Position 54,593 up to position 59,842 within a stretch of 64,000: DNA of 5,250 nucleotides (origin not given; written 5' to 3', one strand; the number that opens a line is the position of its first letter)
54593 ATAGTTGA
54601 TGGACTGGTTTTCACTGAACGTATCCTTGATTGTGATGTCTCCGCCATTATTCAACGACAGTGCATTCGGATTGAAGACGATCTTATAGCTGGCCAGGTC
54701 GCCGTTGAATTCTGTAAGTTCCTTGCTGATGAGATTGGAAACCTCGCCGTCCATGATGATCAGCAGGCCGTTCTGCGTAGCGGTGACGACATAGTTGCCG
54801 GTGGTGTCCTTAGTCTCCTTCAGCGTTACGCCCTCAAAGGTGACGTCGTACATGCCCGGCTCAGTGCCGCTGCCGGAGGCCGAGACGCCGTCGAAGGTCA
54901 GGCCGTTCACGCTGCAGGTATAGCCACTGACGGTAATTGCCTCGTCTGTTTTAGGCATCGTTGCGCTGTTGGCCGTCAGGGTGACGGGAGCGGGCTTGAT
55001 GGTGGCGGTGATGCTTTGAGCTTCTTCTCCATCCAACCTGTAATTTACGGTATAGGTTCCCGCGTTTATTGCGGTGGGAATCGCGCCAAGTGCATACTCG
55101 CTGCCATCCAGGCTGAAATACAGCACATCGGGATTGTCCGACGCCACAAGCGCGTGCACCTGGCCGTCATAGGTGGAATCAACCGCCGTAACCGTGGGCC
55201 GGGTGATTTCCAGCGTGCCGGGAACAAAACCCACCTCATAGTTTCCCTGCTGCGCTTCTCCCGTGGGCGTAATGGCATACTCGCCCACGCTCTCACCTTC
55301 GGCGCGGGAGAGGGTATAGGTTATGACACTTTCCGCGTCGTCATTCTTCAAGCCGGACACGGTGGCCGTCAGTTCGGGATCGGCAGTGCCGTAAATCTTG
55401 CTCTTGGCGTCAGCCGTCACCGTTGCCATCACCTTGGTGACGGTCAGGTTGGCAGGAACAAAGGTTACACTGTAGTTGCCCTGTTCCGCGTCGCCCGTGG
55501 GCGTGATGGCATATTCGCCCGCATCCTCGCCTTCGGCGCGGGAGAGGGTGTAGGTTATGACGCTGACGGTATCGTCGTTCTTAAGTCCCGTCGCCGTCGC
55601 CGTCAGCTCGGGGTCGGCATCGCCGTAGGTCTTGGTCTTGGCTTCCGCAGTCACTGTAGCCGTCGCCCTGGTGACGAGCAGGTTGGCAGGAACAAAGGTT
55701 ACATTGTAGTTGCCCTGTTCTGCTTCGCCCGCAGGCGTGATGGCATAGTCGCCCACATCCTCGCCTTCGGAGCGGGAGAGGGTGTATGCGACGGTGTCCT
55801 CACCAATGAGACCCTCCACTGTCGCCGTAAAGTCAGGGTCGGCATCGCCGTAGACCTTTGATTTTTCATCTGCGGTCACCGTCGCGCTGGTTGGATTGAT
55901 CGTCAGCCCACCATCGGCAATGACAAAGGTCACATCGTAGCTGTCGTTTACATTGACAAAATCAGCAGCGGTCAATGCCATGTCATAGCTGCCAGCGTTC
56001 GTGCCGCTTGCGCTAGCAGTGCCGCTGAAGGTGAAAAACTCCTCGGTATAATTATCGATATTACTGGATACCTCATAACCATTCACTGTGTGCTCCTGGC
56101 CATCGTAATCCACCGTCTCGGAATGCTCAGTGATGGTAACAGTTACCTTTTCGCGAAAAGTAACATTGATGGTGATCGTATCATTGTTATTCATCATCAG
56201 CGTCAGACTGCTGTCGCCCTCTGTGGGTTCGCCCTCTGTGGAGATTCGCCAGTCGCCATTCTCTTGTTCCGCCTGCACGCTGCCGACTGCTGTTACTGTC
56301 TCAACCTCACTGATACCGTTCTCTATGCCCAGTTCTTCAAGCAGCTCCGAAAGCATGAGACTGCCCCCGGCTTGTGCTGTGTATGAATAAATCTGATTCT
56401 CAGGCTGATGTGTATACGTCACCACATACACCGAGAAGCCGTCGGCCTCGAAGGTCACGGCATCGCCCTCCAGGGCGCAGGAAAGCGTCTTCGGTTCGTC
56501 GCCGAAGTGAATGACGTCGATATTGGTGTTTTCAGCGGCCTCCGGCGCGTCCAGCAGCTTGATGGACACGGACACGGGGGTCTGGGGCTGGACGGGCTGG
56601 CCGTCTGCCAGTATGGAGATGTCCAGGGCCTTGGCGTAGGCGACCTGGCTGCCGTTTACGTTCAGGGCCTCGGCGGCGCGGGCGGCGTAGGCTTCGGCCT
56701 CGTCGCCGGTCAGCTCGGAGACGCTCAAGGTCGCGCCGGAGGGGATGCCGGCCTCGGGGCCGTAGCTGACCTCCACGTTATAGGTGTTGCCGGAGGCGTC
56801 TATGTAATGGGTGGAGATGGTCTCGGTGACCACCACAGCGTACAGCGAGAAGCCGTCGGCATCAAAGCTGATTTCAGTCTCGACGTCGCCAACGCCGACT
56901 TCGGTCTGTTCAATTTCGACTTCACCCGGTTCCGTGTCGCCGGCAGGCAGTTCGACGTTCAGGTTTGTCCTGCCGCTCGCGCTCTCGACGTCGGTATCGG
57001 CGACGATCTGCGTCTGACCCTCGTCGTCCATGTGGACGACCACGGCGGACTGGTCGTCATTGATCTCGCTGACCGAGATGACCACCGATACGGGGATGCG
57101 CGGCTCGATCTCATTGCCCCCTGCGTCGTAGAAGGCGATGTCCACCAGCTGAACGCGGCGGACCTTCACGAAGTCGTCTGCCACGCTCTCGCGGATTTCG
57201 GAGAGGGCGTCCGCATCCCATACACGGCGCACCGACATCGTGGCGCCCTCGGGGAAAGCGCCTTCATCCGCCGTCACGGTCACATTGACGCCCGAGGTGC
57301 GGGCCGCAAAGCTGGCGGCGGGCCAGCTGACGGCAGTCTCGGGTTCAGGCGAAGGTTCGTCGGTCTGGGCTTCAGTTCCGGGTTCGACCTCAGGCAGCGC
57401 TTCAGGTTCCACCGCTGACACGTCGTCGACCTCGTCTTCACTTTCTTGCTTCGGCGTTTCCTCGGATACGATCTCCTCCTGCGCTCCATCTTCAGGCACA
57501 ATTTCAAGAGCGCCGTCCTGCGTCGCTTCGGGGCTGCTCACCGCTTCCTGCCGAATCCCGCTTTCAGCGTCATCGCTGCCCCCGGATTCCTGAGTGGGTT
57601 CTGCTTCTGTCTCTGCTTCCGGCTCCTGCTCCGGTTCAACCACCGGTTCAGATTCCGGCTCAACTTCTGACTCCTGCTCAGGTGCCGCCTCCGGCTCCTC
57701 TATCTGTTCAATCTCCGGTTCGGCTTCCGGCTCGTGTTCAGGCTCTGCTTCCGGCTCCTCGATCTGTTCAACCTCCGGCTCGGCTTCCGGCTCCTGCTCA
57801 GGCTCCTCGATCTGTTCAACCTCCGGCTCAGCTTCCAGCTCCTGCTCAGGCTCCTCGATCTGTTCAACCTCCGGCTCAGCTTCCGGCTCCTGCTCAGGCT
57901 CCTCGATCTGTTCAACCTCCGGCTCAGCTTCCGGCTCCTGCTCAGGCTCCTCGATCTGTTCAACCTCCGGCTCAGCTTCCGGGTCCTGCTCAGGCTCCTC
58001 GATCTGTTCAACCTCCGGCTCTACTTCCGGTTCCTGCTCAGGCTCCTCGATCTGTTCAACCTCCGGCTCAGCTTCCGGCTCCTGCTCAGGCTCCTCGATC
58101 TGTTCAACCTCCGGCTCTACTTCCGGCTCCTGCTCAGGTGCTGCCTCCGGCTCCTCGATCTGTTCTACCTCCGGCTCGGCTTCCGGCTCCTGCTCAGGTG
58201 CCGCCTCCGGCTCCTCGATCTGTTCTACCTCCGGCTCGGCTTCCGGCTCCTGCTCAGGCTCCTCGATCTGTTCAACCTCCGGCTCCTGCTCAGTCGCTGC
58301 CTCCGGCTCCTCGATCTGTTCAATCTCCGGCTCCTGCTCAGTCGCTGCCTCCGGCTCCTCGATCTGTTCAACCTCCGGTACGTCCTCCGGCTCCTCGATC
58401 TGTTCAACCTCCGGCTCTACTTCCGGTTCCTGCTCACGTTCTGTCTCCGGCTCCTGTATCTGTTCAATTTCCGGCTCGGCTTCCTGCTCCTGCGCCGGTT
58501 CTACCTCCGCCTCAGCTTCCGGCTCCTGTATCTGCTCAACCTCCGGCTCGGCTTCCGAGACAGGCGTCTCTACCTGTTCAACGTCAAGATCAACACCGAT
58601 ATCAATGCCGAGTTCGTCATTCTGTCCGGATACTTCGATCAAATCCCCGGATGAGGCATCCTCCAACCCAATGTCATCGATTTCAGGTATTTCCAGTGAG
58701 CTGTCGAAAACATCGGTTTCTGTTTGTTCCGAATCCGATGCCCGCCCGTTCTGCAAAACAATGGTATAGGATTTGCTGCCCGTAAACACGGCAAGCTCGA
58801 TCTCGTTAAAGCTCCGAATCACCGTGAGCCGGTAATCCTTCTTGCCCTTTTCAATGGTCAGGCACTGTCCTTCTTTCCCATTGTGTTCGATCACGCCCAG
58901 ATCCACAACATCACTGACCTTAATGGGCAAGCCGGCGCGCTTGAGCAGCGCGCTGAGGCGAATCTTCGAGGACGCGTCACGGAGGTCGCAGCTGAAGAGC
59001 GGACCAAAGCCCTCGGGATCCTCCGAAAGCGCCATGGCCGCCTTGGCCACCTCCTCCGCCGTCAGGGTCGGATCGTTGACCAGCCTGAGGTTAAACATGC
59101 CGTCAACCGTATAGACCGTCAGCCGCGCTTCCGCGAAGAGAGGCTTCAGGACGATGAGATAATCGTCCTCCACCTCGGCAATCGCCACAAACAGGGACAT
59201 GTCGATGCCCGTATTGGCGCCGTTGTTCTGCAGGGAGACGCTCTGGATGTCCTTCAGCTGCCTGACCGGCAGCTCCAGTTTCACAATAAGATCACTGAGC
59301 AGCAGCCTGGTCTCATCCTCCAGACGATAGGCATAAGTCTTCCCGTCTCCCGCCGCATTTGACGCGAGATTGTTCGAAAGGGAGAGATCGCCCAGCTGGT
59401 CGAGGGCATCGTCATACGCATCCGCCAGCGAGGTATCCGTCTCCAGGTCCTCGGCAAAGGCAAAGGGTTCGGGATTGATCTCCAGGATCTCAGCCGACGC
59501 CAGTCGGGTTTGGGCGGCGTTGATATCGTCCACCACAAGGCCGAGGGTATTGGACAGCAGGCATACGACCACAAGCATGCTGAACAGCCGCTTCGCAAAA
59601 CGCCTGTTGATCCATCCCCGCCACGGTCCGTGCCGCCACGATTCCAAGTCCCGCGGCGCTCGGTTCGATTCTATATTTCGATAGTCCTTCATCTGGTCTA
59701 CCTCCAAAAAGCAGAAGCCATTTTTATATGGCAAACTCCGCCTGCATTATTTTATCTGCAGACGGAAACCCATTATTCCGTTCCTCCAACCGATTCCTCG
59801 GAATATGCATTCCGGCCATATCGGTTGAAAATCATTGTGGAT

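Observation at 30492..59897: Giant beta-helix adhesin (about 8,242 aa) in one apparent operon with four type IV pilin-like genes: candidate pilus-tip or pseudopilus-presented mega-adhesin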

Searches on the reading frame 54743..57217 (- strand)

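Call 47: search_protein_families(library=pfam, proteins=[window:54743-57217:-], max_evalue=0.01)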
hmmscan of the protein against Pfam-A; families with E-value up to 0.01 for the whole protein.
window:54743-57217:- (825 aa): 2 families
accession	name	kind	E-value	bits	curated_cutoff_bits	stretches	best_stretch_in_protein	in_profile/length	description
PF18676.6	MBG_2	-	2.6e-65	217.4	25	3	599-669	2-71/72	MBG domain (YGX type)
PF19612.4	DUF6117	-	8.7e-05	22.8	27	0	556-590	38-71/87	Family of unknown function (DUF6117)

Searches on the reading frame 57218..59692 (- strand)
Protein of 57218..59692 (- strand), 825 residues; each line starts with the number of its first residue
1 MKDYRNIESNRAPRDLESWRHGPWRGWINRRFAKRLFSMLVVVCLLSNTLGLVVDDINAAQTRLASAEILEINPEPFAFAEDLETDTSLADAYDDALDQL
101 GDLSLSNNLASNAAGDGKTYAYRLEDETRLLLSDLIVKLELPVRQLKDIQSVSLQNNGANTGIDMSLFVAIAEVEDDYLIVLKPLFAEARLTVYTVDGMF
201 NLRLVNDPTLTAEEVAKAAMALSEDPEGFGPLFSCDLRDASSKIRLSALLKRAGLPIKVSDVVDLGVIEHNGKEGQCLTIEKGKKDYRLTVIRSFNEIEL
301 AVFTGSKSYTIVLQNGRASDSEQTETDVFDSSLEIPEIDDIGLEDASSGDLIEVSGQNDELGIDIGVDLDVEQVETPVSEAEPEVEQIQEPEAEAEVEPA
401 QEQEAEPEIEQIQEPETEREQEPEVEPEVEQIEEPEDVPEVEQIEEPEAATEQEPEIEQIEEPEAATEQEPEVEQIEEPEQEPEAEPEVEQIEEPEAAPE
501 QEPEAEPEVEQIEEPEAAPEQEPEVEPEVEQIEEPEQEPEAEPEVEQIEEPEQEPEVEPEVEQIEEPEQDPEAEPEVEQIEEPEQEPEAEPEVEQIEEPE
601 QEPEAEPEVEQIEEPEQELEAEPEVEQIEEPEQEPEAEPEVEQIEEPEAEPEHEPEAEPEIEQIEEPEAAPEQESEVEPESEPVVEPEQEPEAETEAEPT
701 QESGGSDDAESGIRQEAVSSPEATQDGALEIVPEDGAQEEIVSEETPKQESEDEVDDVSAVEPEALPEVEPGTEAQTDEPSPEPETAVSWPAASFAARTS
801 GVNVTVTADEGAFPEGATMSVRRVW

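Call 47: search_protein_families(library=pfam, proteins=[window:57218-59692:-], max_evalue=0.01)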
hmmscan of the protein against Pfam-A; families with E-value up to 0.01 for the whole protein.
window:57218-59692:- (825 aa): 0 families

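Call 77: find_homologous_proteins(query=window:57593-59692:-, max_evalue=0.00001)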
Query window:57593-59692:- (700 aa): 9 proteins with E <= 0.00001 among 8000 candidates.
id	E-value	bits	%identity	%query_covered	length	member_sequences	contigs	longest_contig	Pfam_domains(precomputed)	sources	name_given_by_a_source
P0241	3.1e-298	1009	94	75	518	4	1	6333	-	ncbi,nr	ncbi:MAG: hypothetical protein IJI26_06470, partial [Clostridia bacterium]|nr:hypothetical protein [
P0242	1.0e-284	964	96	66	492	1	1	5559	-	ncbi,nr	ncbi:MAG: hypothetical protein IJI59_05345, partial [Clostridia bacterium]|nr:hypothetical protein [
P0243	5.0e-248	843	89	62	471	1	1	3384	-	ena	-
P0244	6.2e-202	691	70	73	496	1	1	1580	-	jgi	-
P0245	1.3e-107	379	47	65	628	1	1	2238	-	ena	-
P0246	4.9e-93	331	46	71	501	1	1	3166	-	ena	-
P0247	1.9e-85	306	44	63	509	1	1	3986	-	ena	-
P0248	3.0e-6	44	33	47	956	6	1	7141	PF01094.35,PF01476.27,PF13458.13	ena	-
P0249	1.0e-5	42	-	-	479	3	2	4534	-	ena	-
